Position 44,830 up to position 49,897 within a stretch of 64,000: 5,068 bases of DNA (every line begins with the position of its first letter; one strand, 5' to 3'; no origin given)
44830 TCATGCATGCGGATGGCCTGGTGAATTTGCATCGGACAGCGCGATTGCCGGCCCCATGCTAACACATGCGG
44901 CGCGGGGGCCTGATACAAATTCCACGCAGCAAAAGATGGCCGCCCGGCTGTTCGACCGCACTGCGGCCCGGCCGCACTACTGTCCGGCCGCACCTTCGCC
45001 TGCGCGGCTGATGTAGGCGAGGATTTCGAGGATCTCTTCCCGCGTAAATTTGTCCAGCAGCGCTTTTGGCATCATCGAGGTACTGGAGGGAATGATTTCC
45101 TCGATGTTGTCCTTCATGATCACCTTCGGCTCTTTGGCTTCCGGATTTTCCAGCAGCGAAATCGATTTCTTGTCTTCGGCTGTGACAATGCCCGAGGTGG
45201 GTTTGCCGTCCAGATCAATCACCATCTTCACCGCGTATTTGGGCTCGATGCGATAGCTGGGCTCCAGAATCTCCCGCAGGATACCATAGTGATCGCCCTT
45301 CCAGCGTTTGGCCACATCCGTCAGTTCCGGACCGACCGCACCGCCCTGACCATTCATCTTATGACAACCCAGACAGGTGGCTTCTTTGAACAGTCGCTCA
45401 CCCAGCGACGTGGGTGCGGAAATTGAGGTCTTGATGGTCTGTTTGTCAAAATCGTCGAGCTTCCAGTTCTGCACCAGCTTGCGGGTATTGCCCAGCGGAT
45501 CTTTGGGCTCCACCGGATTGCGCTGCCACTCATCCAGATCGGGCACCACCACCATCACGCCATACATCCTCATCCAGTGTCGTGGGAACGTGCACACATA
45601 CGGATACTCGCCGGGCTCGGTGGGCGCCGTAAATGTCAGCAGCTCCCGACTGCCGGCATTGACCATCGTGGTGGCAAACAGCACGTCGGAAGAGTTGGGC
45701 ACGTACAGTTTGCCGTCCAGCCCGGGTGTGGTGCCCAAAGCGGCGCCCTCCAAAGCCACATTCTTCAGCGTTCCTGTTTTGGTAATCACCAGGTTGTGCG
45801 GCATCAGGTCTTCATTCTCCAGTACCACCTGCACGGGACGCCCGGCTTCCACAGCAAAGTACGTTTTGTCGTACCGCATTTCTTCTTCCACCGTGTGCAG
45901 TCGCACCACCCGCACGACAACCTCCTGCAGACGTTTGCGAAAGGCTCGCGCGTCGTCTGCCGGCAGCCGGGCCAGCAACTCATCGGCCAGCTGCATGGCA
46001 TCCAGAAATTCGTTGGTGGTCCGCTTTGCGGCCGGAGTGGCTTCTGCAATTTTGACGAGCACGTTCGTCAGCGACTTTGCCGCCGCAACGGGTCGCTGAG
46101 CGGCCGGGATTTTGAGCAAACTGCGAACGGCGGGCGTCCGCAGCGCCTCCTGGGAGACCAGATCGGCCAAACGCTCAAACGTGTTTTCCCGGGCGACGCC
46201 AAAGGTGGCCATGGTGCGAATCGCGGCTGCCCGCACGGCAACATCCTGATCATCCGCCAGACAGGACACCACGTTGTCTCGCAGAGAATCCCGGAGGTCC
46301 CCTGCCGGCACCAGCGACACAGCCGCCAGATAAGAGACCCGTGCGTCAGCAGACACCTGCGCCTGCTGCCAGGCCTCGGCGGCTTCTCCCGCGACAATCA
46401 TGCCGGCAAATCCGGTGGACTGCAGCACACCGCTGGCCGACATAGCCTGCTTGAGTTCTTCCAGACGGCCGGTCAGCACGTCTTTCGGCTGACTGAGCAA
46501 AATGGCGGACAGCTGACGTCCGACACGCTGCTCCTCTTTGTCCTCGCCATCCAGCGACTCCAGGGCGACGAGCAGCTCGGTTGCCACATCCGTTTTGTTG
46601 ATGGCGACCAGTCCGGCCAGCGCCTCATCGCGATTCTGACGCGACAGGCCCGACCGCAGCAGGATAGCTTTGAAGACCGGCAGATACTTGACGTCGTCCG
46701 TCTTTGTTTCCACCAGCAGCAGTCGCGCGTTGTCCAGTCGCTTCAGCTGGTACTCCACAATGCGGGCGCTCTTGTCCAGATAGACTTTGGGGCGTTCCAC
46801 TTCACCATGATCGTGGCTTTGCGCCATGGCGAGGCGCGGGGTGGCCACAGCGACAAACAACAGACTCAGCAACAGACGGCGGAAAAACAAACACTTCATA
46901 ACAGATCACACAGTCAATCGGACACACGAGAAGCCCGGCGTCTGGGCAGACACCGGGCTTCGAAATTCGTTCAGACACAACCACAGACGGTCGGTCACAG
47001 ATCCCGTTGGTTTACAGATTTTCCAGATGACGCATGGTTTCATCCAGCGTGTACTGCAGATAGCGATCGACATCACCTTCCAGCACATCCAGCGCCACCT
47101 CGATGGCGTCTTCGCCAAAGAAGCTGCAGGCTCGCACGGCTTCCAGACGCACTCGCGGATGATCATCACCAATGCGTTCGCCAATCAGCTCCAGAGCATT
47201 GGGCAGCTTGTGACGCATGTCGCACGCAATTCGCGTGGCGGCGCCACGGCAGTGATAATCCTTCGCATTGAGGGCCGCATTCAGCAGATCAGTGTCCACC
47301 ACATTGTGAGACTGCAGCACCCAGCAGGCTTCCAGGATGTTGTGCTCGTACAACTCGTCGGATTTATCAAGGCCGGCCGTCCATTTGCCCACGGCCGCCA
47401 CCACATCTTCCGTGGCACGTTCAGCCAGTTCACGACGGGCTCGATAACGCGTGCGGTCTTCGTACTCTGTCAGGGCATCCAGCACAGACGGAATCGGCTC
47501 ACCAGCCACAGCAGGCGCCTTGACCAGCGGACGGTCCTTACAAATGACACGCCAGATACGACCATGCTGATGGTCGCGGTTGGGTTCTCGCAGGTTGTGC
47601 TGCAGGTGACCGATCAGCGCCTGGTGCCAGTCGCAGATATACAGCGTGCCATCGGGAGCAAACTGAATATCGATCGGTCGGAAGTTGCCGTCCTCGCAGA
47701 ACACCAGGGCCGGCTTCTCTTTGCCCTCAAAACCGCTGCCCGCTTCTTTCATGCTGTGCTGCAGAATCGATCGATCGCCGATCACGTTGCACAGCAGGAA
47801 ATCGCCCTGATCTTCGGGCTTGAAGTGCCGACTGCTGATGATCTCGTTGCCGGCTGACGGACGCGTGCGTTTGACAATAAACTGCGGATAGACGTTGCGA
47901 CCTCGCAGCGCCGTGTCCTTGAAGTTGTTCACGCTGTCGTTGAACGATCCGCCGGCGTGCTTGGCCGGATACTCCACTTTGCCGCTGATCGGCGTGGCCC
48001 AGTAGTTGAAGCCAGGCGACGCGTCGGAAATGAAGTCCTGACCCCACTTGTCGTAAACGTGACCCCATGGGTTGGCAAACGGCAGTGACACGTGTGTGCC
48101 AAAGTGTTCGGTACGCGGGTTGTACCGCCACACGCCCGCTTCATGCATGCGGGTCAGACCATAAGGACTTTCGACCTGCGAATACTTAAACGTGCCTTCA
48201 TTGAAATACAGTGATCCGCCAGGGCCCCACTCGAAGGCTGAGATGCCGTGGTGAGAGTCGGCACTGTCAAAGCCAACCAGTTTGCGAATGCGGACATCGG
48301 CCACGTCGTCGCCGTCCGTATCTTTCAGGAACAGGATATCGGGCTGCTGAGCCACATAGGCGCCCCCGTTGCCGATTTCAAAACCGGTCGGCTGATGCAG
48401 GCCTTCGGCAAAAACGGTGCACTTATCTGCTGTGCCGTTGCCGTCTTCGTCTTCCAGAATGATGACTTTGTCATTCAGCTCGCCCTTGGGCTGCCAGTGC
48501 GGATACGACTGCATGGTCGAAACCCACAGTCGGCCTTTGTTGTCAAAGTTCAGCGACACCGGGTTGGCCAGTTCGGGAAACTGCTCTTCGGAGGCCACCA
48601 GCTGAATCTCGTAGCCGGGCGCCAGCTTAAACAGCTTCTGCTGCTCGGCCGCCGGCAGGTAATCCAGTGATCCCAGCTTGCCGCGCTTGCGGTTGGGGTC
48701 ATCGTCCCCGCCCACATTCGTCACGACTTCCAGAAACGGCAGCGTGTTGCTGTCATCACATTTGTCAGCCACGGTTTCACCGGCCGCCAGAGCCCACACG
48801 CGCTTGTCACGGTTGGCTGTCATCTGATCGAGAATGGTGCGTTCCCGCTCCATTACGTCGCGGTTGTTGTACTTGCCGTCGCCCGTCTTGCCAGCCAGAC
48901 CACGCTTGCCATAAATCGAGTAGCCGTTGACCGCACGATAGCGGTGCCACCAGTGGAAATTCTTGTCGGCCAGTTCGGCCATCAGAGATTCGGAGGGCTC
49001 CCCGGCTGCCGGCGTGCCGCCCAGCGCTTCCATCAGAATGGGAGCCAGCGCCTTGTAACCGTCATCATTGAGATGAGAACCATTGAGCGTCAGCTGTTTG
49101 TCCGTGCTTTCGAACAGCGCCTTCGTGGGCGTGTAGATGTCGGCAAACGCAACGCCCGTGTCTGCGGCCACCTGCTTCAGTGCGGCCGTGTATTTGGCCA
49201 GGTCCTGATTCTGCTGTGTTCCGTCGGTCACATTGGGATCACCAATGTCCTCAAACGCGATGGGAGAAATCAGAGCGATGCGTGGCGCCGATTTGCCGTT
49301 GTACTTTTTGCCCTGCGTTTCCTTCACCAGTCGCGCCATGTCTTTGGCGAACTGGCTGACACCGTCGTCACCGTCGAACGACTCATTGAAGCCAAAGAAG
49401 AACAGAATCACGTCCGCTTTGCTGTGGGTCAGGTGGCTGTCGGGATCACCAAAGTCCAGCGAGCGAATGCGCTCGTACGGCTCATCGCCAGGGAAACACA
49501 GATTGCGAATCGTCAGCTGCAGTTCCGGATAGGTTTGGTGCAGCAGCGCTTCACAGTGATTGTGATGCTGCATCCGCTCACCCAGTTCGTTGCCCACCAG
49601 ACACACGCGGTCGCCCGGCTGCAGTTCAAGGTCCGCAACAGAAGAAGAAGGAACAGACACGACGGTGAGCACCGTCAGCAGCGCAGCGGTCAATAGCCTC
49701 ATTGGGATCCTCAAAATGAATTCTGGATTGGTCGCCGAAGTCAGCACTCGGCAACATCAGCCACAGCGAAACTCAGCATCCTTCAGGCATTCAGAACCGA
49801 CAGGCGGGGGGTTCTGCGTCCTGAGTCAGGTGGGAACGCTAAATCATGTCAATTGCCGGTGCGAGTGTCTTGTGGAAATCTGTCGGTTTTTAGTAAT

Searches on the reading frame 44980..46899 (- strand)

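Call 58: search_protein_families(library=pfam, proteins=[window:44980-46899:-], max_evalue=0.00001)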
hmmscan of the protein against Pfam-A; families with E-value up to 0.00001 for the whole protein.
window:44980-46899:- (640 aa): 2 families
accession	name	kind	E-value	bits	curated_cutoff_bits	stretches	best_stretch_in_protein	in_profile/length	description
PF00127.26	Copper-bind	-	6e-10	39.9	21.2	1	335-451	6-98/99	Copper binding proteins, plastocyanin/azurin family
PF00034.26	Cytochrom_C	-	3.3e-09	38.4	21.3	1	499-558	3-62/90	Cytochrome c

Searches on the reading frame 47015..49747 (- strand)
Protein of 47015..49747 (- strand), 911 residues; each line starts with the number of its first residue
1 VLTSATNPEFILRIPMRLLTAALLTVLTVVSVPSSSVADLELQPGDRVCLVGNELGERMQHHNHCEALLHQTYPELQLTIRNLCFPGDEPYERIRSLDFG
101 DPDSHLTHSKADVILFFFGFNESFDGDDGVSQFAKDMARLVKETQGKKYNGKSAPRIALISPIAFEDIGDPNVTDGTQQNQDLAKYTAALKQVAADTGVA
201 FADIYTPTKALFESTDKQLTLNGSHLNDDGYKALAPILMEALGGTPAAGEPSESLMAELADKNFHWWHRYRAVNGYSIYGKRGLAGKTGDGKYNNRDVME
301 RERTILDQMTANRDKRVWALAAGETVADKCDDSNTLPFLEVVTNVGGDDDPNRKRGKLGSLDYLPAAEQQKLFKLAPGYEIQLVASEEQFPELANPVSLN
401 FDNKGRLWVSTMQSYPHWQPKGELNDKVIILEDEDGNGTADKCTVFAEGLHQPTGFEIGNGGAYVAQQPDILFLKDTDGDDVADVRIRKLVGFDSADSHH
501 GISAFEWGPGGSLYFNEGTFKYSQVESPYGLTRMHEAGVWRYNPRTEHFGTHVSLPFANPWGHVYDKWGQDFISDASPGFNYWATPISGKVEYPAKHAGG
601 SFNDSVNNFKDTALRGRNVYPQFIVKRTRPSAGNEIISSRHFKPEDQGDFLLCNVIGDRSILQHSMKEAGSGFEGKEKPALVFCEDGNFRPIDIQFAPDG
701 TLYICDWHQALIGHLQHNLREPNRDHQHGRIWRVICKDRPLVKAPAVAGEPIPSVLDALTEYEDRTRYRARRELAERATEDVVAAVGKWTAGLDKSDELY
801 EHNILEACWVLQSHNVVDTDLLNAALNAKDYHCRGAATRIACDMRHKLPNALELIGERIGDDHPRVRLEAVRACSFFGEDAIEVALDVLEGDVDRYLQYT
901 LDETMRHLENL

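Call 58: search_protein_families(library=pfam, proteins=[window:47015-49747:-], max_evalue=0.00001)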
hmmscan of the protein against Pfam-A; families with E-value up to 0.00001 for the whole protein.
window:47015-49747:- (911 aa): 3 families
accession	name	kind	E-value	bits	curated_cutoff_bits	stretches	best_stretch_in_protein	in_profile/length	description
PF23500.1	DUF7133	-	5.1e-67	227.3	27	1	368-737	4-384/385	Domain of unknown function (DUF7133)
PF13472.12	Lipase_GDSL_2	-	6.7e-11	43.4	32.9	1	80-233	35-178/178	GDSL-like Lipase/Acylhydrolase family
PF13646.12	HEAT_2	-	2.1e-09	37.9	27.7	1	821-898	4-80/88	HEAT repeats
